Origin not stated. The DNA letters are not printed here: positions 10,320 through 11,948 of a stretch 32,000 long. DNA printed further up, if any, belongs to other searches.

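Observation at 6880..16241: Six-gene operon-like cluster of secreted proteins: repeat-rich coiled-coil, TPR, NPCBM, one live and two dead HtrA-type proteases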

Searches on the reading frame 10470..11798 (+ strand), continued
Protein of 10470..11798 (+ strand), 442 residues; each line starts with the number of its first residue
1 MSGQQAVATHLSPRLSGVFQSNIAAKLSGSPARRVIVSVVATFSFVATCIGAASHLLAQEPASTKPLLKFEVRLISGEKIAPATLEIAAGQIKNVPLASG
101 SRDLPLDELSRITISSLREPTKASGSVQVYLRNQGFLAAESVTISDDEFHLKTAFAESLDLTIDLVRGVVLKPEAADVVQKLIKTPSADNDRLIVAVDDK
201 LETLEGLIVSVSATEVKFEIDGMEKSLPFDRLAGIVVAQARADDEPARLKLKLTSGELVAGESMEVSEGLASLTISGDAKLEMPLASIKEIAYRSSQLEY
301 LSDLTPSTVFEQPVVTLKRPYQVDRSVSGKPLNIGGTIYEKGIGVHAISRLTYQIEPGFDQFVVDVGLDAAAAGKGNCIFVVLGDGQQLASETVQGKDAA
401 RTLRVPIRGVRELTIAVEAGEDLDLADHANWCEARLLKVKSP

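Call 30: search_protein_families(library=ncbifam, proteins=[L034:2041-4470:+, L034:4490-6775:+, L034:6802-8745:+, L018:1701-4235:+, L018:4273-6489:+, L034:12677-14167:+, L034:15766-17361:+, L034:17361-19367:+], max_evalue=0.01)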
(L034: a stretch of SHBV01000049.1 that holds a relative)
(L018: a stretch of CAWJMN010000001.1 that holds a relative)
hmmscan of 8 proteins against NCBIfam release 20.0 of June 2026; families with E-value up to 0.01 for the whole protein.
L034:2041-4470:+ (809 aa): 0 families

L034:4490-6775:+ (761 aa): 0 families

L034:6802-8745:+ (647 aa): 0 families

L018:1701-4235:+ (844 aa): 1 family
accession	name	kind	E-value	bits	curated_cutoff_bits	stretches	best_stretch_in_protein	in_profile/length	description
NF047508.1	VWA_BatA_Lepto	exception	0.00023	20.3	380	0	238-273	194-230/315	VWA domain-containing protein BatA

L018:4273-6489:+ (738 aa): 0 families

L034:12677-14167:+ (496 aa): 12 families
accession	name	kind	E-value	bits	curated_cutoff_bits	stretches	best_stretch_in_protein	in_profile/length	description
TIGR01312.1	XylB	equivalog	3.8e-165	550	380.25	1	4-487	1-480/481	xylulokinase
NF011601.0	PRK15027.1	equivalog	4.3e-77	259.6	912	1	2-490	1-479/484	xylulokinase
TIGR01314.1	gntK_FGGY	equivalog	1.2e-52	179.2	648.55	1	3-491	2-494/505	gluconokinase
NF003154.0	PRK04123.1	equivalog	9.8e-34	117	428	2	2-266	5-300/554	ribulokinase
NF008187.0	PRK10939.1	equivalog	8e-31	107.2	528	2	3-259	6-260/521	autoinducer-2 kinase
TIGR01311.1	glycerol_kin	equivalog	8.1e-31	106.9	590.35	1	4-445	4-452/496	glycerol kinase GlpK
TIGR01234.1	L-ribulokinase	equivalog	6.3e-27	94.5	583.25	1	2-488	2-528/536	ribulokinase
NF000756.0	PRK00047.1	subfamily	8.3e-24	83.7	498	1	4-442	8-451/502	glycerol kinase GlpK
TIGR02628.1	fuculo_kin_coli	equivalog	9.5e-23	80.9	470.9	1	3-444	3-443/465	L-fuculokinase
TIGR01315.1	5C_CHO_kinase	subfamily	1.6e-16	60.1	408.7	2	3-256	2-268/541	FGGY family pentulose kinase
TIGR02627.1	rhamnulo_kin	equivalog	9.8e-15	54.1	527.95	1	50-201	44-195/454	rhamnulokinase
NF007925.0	PRK10640.1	equivalog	6.8e-14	51.1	639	1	52-200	53-200/489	rhamnulokinase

L034:15766-17361:+ (531 aa): 2 families
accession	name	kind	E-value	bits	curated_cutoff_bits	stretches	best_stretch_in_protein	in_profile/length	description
TIGR00271.1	TIGR00271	domain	1.6e-33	115.9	146.5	1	298-470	4-175/175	uncharacterized hydrophobic domain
TIGR00341.1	TIGR00341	hypoth_equivalog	1.5e-27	96.8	94.75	1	281-497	96-308/325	TIGR00341 family protein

L034:17361-19367:+ (668 aa): 8 families
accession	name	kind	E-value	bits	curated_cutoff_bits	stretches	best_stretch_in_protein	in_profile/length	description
NF053712.1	repair_DEAH_YoaA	equivalog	3.8e-170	567.6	680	1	22-662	3-617/630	DNA repair helicase YoaA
NF005981.0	PRK08074.1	equivalog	1.2e-141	473.6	789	2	372-663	618-913/931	ATP-dependent DNA helicase DinG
NF008729.0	PRK11747.1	equivalog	5.8e-119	398.6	598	2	392-664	427-700/703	ATP-dependent DNA helicase DinG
TIGR01407.1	dinG_rel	hypoth_equivalog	5.6e-114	382.2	547.7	1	34-661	243-870/889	putative DnaQ family exonuclease/DinG family helicase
NF005569.0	PRK07246.1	equivalog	8.8e-47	159.9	794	2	389-659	537-798/820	bifunctional DnaQ family exonuclease/ATP-dependent helicase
TIGR03117.2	cas_csf4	equivalog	5.4e-36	124.1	400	3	34-223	126-314/800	type IV CRISPR-associated DEAD/DEAH-box helicase Csf4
TIGR00604.1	rad3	subfamily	1.8e-13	50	246.95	2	567-647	597-678/706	DNA repair helicase (rad3)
NF004066.1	PRK05580.1-3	equivalog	0.0027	16.1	813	0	37-103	253-318/788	primosomal protein N'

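Call 47: predict_structure(alignment_id=A1)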
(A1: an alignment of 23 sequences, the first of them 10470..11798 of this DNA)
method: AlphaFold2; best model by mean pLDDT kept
length: 442 residues; sequences in the alignment: 23
mean_pLDDT: 85.7   pTM: 0.76
mean pLDDT of the five models: 85.7, 84.0, 83.5, 83.3, 83.2
residues with pLDDT >= 90: 300; 70-90: 66; 50-70: 41; < 50: 35
segments of 3 or more residues with pLDDT < 50: 1-6, 8-30, 57-60
pLDDT, mean of each block of 10 residues (from residue 1): 41 41 45 54 60 52 73 94 95 90 94 87 84 93 95 93 94 96 90 95 96 96 96 94 83 94 94 89 95 94 97 78 94 91 94 96 95 87 98 93 97 95 75 91 48
secondary structure, 60 per line:
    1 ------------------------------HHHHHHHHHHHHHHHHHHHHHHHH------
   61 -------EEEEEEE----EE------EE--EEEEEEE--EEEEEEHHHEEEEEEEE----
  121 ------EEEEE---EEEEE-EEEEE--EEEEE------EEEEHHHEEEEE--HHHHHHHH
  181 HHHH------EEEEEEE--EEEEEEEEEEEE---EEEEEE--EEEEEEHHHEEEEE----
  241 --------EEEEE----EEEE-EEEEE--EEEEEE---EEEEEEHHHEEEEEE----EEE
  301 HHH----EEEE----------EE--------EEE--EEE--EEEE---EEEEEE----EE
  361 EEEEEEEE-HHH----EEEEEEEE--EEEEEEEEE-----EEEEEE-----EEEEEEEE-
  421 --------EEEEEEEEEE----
elements in order: H31-54 E68-74 E91-97 E100-105 E109-116 E127-131 E135-139 E141-145 E148-152 E159-162 E166-170 H173-184 E191-197 E200-211 E215-220 E223-228 E232-236 E249-253 E258-261 E263-267 E270-275 E279-284 E288-293 E298-300 E308-311 E332-334 E337-339 E342-345 E349-354 E359-368 E377-384 E387-395 E401-406 E412-419 E429-438

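Call 50: fold_search(model_id=the predicted structure, library=pdb)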
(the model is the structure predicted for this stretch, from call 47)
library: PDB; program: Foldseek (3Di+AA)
matches with E <= 10: 1712; with E <= 0.001: 107
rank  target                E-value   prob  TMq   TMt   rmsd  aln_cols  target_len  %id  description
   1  7js4                  3.1e-14  1.00  0.29  0.14  24.6       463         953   16  The structure of the M60 catalytic domain with the CBM51-1 and CBM51-2 domains from Clostridium perfringens ZmpB (released 2021-02-03)
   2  7jrl                  1.0e-12  1.00  0.30  0.29  12.2       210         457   23  The structure of CBM51-2 in complex with GlcNAc and INT domains from Clostridium perfringens ZmpB (released 2021-02-03)
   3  7jrm                  4.8e-12  1.00  0.30  0.29  11.8       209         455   25  The structure of CBM51-2 and INT domains from Clostridium perfringens ZmpB (released 2021-02-03)
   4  2vmg                  4.1e-11  1.00  0.29  0.85   1.9       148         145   28  The structure of CBM51 from Clostridium perfringens GH95 in complex with methyl-galactose (released 2008-02-19)
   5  2ygl_B                2.4e-10  1.00  0.29  0.36  19.4       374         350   14  The X-ray crystal structure of tandem CBM51 modules of Sp3GH98, the family 98 glycoside hydrolase from Streptococcus p (released 2011-06-22)
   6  2vmi                  5.6e-10  1.00  0.29  0.84   2.2       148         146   28  The structure of seleno-methionine labelled CBM51 from Clostridium perfringens GH95 (released 2008-02-19)
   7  2vmh                  8.6e-10  1.00  0.29  0.85   1.7       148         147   28  The structure of CBM51 from Clostridium perfringens GH95 (released 2008-02-19)
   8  2ygl_A                8.6e-10  1.00  0.29  0.36  18.9       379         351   15  The X-ray crystal structure of tandem CBM51 modules of Sp3GH98, the family 98 glycoside hydrolase from Streptococcus p (released 2011-06-22)
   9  2ygm_B                2.9e-09  1.00  0.29  0.36  19.1       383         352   14  THE X-RAY CRYSTAL STRUCTURE OF TANDEM CBM51 MODULES OF SP3GH98, THE FAMILY 98 GLYCOSIDE HYDROLASE FROM STREPTOCOCCUS P (released 2011-06-22)
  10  8pvs_A                8.2e-09  1.00  0.27  0.17   6.5       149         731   26  Targeting extended blood antigens by Akkermansia muciniphila enzymes unveils a missing link for generating universal d (released 2024-02-28)
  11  2vng_B                1.0e-07  1.00  0.29  0.69   3.1       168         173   20  Family 51 carbohydrate binding module from a family 98 glycoside hydrolase produced by Clostridium perfringens in comp (released 2008-02-19)
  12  2vnr                  1.0e-07  1.00  0.29  0.69   3.4       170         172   20  Family 51 carbohydrate binding module from a family 98 glycoside hydrolase produced by Clostridium perfringens. (released 2008-02-19)
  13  2vng_A                1.5e-07  1.00  0.29  0.70   3.1       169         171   20  Family 51 carbohydrate binding module from a family 98 glycoside hydrolase produced by Clostridium perfringens in comp (released 2008-02-19)
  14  6qfk_A                1.2e-06  1.00  0.21  0.08  18.8       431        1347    8  EngBF DARPin Fusion 4b G10 (released 2019-11-06)
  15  8a1a_A                1.9e-06  1.00  0.21  0.08  16.2       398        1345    8  Structure of a leucinostatin derivative determined by host lattice display : L1F11V1 construct (released 2022-12-07)
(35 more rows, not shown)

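Call 58: search_solved_structures(query=A3, max_evalue=1)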
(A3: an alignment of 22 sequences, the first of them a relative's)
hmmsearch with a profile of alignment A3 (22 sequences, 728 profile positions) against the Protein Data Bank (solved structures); distinct sequences matched with E-value up to 1: 2.
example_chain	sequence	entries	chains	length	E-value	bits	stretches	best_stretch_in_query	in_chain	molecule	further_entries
9emb_A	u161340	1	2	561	0.042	15.2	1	39-119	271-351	Glutathione-regulated potassium-efflux system protein KefC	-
8bxg_A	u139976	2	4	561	0.043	15.2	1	39-119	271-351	Glutathione-regulated potassium-efflux system protein KefC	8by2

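Call 60: search_protein_families(library=pfam, alignment_id=A3, max_evalue=0.1)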
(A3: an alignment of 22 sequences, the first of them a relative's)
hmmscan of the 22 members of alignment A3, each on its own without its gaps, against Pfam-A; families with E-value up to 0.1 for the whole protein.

A. member 1, L005:4242-6488:+ (748 aa): 0 families

B. families by the number of members that match (of 22 scanned): 10 families
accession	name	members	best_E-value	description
PF13779.11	DUF4175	1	3.2e-05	Domain of unknown function (DUF4175)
PF08275.17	DNAG_N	1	0.0069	DNA primase catalytic core, N-terminal domain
PF07899.16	Frigida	1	0.013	Frigida-like protein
PF01025.24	GrpE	1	0.026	GrpE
PF19589.4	DUF6095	1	0.033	Family of unknown function (DUF6095)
PF04700.17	Baculo_gp41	1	0.033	Structural glycoprotein p40/gp41 conserved region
PF24547.1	DUF7601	1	0.038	Domain of unknown function (DUF7601)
PF00460.25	Flg_bb_rod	1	0.08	Flagella basal body rod protein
PF13591.12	MerR_2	1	0.08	MerR HTH family regulatory protein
PF21635.2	Mov-10_helical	1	0.098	Helicase MOV-10, helical domain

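Call 76: search_protein_families(library=pfam, proteins=[L024:6-2114:+, L037:2209-3129:-, L037:3186-4460:-, L037:4715-5782:+, L037:5908-7986:+, L037:7952-8770:+, L037:8940-9764:+, L053:9497-10333:+, L053:10330-11181:+, L053:1620-5474:+], max_evalue=0.01)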
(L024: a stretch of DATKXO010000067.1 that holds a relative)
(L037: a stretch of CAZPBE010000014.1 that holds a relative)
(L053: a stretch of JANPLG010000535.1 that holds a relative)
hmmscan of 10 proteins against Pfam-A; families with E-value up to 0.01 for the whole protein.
L024:6-2114:+ (702 aa): 4 families
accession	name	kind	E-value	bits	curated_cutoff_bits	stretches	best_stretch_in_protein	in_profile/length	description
PF08532.16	Glyco_hydro_42M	-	9.4e-07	29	25.8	1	356-394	51-89/207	Beta-galactosidase trimerisation domain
PF13519.12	VWA_2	-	8.9e-05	23.5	27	1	36-148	2-106/107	von Willebrand factor type A domain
PF07705.17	CARDB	-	0.00024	21.7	22.7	1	219-288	13-82/101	CARDB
PF06283.17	ThuA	-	0.0034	18.1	33.4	1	311-396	1-86/209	Trehalose utilisation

L037:2209-3129:- (306 aa): 4 families
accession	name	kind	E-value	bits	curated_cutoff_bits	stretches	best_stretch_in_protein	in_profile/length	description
PF01882.25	DUF58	-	9.2e-46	156.2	23.4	1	53-262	2-212/216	Protein of unknown function DUF58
PF13519.12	VWA_2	-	1e-10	42.6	27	1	91-193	3-105/107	von Willebrand factor type A domain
PF25045.1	vWA_Ro60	-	0.00028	21.3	27.7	1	91-193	4-100/165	Ro60 vWA domain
PF00092.34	VWA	-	0.0026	18.5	23.8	1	91-174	4-84/174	von Willebrand factor type A domain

L037:3186-4460:- (424 aa): 9 families
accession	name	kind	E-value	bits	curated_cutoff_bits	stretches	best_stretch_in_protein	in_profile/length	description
PF07726.17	AAA_3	-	1.2e-64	216.5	27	1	124-258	1-131/131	ATPase family associated with various cellular activities (AAA)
PF17863.7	AAA_lid_2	-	7e-19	67.8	22.7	1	332-400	5-73/74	AAA lid domain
PF07728.20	AAA_5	-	1.3e-12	48.4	22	1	124-256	1-139/139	AAA domain (dynein-related subfamily)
PF20030.5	bpMoxR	-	6e-12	45.5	27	1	95-266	4-170/205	MoxR domain in the MoxR-vWA-beta-propeller ternary systems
PF00004.35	AAA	-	6.4e-06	27.1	21.2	1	126-261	2-128/131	ATPase family associated with various cellular activities (AAA)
PF05496.18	RuvB_N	-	0.00022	21.5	27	0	105-150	9-61/159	Holliday junction DNA helicase RuvB P-loop domain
PF00158.32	Sigma54_activat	-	0.00035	20.7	20.2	1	190-242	94-147/168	Sigma-54 interaction domain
PF00493.29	MCM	-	0.00092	18.8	23.3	1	118-246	53-178/224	MCM P-loop domain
PF01078.27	Mg_chelatase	-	0.0022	17.9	20.3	0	104-146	4-46/207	Magnesium chelatase, subunit ChlI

L037:4715-5782:+ (355 aa): 4 families
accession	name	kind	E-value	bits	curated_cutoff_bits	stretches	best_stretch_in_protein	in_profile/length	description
PF13768.12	VWA_3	-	4.3e-09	37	27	1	192-342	4-152/155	von Willebrand factor type A domain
PF13519.12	VWA_2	-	8.5e-06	26.8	27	1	192-293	2-106/107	von Willebrand factor type A domain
PF00092.34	VWA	-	0.00028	21.6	23.8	1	192-345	3-160/174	von Willebrand factor type A domain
PF25106.1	VWA_4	-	0.0021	18.1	27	1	191-243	2-54/169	von Willebrand factor A domain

L037:5908-7986:+ (692 aa): 0 families

L037:7952-8770:+ (272 aa): 1 family
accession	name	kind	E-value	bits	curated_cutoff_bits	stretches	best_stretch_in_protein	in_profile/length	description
PF02585.22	PIG-L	-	1.6e-16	61.4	28.2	1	36-156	2-128/129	GlcNAc-PI de-N-acetylase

L037:8940-9764:+ (274 aa): 8 families
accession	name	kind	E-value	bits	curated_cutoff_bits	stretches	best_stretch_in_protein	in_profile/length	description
PF12146.15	Hydrolase_4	-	4.7e-15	56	27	1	46-138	20-114/239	Serine aminopeptidase, S33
PF12697.13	Abhydrolase_6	-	9.5e-13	49.7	26.3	1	32-200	2-177/217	Alpha/beta hydrolase family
PF00561.26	Abhydrolase_1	-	4.7e-09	36.7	25.8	1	33-134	5-105/245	alpha/beta hydrolase fold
PF20408.4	Abhydrolase_11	-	9.1e-06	26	27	1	32-172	6-146/193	Alpha/beta hydrolase domain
PF20434.5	BD-FAE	-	0.00087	19.3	26.8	0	77-211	60-212/215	BD-FAE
PF00326.27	Peptidase_S9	-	0.0009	19.2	22.6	1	82-212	43-168/213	Prolyl oligopeptidase family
PF07819.20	PGAP1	-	0.0011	19.3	24.3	1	94-152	84-149/233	PGAP1-like alpha/beta domain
PF06821.19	Ser_hydrolase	-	0.0042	17.5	22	0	95-210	50-137/172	Serine hydrolase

L053:9497-10333:+ (278 aa): 0 families

L053:10330-11181:+ (283 aa): 0 families

L053:1620-5474:+ (1284 aa): 1 family
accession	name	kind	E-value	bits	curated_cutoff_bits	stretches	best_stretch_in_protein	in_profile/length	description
PF13779.11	DUF4175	-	1.2e-08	34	27.3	1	291-438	193-341/825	Domain of unknown function (DUF4175)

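Call 79: search_protein_families(library=padloc, proteins=[window:10470-11798:+], max_evalue=0.001)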
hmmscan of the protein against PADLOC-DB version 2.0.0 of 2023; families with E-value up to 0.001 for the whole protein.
window:10470-11798:+ (442 aa): 0 families
